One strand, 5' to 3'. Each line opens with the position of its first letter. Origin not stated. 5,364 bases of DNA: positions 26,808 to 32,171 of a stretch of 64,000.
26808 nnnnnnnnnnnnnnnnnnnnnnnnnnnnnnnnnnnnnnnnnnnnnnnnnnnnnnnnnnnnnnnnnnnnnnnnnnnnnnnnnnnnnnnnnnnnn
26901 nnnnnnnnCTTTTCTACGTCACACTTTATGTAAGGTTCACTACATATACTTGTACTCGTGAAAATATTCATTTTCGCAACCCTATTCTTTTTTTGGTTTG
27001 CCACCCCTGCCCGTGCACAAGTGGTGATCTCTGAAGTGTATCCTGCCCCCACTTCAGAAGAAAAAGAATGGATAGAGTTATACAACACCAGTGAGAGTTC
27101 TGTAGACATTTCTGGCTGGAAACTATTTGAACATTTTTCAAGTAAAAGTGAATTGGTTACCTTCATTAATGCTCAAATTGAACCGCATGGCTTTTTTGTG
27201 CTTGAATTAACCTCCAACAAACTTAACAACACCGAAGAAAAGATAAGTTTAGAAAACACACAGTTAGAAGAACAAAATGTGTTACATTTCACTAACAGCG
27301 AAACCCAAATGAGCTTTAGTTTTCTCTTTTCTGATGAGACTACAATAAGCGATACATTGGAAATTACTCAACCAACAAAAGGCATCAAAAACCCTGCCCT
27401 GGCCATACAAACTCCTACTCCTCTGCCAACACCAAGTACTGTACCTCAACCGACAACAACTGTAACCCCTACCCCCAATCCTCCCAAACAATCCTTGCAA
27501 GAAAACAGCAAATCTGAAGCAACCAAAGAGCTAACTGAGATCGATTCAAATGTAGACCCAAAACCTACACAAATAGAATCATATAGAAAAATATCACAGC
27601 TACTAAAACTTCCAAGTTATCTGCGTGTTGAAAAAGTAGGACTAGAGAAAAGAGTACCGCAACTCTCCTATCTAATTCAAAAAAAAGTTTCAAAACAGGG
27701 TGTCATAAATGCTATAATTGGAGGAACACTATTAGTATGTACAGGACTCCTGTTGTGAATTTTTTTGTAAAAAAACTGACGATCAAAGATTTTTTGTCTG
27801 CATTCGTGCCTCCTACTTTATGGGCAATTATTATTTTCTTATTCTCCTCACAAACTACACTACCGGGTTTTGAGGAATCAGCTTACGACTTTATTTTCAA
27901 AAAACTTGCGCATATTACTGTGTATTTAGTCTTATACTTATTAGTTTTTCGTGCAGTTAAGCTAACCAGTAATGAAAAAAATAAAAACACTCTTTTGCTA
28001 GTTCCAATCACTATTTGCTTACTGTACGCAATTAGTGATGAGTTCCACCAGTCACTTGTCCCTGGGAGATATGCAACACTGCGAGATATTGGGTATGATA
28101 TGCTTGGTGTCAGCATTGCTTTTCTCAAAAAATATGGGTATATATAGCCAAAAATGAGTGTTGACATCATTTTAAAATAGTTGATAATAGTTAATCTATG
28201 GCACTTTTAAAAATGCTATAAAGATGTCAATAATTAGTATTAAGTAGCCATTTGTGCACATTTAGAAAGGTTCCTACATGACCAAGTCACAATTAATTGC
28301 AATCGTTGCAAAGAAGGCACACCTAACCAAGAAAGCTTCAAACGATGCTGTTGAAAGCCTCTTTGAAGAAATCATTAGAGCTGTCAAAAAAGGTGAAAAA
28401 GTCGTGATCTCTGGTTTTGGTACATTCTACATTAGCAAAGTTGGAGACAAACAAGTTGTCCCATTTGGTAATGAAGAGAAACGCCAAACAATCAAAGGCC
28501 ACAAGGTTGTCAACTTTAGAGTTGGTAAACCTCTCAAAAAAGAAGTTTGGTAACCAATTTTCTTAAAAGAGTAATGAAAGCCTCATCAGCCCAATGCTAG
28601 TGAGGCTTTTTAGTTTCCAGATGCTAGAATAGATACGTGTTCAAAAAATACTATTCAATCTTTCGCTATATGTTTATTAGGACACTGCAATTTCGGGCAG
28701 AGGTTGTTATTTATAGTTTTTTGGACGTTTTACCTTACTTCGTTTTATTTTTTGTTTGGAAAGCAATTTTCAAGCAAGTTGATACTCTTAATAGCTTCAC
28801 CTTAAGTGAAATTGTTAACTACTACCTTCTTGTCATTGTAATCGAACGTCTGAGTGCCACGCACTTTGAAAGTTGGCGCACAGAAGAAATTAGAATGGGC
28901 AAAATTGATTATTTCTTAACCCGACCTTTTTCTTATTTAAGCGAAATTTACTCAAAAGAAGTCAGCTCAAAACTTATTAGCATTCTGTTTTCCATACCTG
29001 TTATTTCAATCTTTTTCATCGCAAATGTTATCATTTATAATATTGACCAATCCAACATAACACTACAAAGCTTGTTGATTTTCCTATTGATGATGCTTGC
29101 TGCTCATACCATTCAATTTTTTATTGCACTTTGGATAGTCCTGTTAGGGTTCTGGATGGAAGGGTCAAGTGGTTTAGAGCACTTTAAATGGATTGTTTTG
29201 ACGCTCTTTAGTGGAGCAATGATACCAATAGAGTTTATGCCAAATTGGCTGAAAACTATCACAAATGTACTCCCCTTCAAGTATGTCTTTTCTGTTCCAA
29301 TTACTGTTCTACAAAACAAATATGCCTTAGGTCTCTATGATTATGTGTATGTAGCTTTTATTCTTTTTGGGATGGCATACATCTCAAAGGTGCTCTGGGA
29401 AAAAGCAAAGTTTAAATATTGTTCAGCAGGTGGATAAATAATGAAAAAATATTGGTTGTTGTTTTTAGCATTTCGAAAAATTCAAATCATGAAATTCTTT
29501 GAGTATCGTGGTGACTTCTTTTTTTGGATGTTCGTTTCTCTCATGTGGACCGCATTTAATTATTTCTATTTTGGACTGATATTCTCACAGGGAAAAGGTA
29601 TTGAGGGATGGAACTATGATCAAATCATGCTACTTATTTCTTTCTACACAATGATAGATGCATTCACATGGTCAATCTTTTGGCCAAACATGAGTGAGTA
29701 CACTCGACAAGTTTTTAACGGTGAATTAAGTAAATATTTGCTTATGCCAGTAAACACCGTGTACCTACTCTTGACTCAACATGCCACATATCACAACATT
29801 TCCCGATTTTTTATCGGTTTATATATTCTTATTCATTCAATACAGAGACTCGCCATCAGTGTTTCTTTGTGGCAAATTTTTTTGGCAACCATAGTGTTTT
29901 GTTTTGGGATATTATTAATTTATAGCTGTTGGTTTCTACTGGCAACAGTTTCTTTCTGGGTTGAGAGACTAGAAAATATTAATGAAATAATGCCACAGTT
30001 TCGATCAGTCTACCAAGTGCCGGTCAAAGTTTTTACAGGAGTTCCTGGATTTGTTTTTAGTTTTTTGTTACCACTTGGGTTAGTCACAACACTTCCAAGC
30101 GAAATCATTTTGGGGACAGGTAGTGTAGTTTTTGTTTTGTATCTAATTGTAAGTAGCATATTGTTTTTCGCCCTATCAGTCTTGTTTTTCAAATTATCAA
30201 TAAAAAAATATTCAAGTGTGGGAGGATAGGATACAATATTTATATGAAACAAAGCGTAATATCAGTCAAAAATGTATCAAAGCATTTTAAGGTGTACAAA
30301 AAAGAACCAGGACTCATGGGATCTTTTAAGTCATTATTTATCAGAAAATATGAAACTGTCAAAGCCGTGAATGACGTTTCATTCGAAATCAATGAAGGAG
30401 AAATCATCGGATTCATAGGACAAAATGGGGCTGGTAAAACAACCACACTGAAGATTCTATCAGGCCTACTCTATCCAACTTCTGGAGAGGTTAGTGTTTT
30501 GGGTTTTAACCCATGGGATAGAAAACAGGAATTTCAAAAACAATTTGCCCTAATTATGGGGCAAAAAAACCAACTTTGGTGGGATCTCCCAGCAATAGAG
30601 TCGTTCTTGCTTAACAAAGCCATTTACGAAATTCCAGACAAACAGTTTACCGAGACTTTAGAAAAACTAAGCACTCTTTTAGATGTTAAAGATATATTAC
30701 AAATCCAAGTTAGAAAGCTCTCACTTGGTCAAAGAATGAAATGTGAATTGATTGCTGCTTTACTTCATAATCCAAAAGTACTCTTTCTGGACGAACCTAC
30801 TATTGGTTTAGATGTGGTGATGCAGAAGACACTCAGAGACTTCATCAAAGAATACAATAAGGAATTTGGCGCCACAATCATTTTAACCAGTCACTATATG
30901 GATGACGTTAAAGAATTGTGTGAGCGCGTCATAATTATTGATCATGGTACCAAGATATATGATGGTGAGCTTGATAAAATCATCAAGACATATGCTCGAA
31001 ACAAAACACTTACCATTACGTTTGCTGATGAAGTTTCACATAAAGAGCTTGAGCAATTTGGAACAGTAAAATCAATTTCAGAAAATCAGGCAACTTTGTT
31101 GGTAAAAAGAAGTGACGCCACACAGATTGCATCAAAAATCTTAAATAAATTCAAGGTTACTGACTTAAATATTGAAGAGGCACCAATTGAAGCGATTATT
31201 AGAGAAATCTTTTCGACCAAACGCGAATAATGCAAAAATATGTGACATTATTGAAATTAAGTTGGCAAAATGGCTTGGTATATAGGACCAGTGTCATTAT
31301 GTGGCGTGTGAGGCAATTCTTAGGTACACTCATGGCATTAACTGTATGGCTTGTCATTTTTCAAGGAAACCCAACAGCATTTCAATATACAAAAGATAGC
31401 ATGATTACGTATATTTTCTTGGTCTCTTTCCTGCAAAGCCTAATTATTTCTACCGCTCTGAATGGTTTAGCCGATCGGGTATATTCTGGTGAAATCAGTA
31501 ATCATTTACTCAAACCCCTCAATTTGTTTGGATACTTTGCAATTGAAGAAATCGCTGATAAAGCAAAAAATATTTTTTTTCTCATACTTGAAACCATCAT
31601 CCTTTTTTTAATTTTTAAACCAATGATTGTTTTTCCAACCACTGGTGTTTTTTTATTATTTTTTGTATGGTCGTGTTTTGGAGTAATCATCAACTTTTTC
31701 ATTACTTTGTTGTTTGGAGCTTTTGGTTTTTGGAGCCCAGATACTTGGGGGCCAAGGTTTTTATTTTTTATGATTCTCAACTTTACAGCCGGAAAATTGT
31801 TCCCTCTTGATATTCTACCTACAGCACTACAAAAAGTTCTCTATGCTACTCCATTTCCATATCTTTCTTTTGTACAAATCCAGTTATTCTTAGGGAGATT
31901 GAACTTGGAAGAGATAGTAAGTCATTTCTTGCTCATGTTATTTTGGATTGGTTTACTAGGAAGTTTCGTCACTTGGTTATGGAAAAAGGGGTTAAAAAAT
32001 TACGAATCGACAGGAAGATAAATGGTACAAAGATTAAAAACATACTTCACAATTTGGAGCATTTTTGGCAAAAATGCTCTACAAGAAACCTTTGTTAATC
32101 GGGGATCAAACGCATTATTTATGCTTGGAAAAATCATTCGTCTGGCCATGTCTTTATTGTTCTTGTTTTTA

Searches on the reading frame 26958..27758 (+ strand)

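Call 62: search_protein_families(library=pfam, proteins=[window:26958-27758:+], max_evalue=0.00001)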
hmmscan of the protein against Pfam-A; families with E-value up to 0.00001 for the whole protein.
window:26958-27758:+ (266 aa): 1 family
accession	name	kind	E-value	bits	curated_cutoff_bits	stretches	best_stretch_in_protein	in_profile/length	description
PF00932.25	LTD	-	3.6e-14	53.5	34.3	1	16-101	2-97/109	Lamin Tail Domain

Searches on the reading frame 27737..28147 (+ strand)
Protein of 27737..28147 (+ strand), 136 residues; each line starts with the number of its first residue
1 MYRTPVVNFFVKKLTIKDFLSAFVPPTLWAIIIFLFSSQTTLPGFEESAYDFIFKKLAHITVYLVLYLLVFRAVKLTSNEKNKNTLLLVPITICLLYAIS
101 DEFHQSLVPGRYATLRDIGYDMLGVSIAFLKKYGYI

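Call 62: search_protein_families(library=pfam, proteins=[window:27737-28147:+], max_evalue=0.00001)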
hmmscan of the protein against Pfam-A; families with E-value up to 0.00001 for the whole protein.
window:27737-28147:+ (136 aa): 1 family
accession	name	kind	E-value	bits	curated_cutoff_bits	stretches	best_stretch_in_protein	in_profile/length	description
PF04892.17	VanZ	-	8.4e-11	43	30.1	1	28-130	7-120/126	VanZ like family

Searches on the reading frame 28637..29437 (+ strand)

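Call 62: search_protein_families(library=pfam, proteins=[window:28637-29437:+], max_evalue=0.00001)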
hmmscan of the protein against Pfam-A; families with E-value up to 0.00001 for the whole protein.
window:28637-29437:+ (266 aa): 1 family
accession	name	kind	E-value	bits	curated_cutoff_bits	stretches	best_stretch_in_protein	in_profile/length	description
PF06182.17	ABC2_membrane_6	-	1.1e-20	74.8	22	1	32-265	2-229/229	ABC-2 family transporter protein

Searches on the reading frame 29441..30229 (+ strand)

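Call 62: search_protein_families(library=pfam, proteins=[window:29441-30229:+], max_evalue=0.00001)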
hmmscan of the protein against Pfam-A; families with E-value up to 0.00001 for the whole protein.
window:29441-30229:+ (262 aa): 1 family
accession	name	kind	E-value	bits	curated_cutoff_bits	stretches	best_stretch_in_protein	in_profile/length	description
PF06182.17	ABC2_membrane_6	-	3.3e-41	142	22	1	34-261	1-229/229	ABC-2 family transporter protein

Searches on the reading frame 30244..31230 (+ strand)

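Call 62: search_protein_families(library=pfam, proteins=[window:30244-31230:+], max_evalue=0.00001)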
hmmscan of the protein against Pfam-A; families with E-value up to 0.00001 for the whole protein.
window:30244-31230:+ (328 aa): 2 families
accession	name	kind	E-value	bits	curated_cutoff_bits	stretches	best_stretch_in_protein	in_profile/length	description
PF00005.33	ABC_tran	-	4.5e-28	99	25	1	42-186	1-136/137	ABC transporter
PF13304.12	AAA_21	-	6.6e-15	56.4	27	1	137-217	220-298/304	AAA domain, putative AbiEii toxin, Type IV TA system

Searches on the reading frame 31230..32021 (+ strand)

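Call 62: search_protein_families(library=pfam, proteins=[window:31230-32021:+], max_evalue=0.00001)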
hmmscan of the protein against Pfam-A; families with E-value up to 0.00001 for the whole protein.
window:31230-32021:+ (263 aa): 1 family
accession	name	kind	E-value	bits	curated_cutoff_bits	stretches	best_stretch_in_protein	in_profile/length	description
PF06182.17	ABC2_membrane_6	-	2.1e-18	67.4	22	1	33-262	4-229/229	ABC-2 family transporter protein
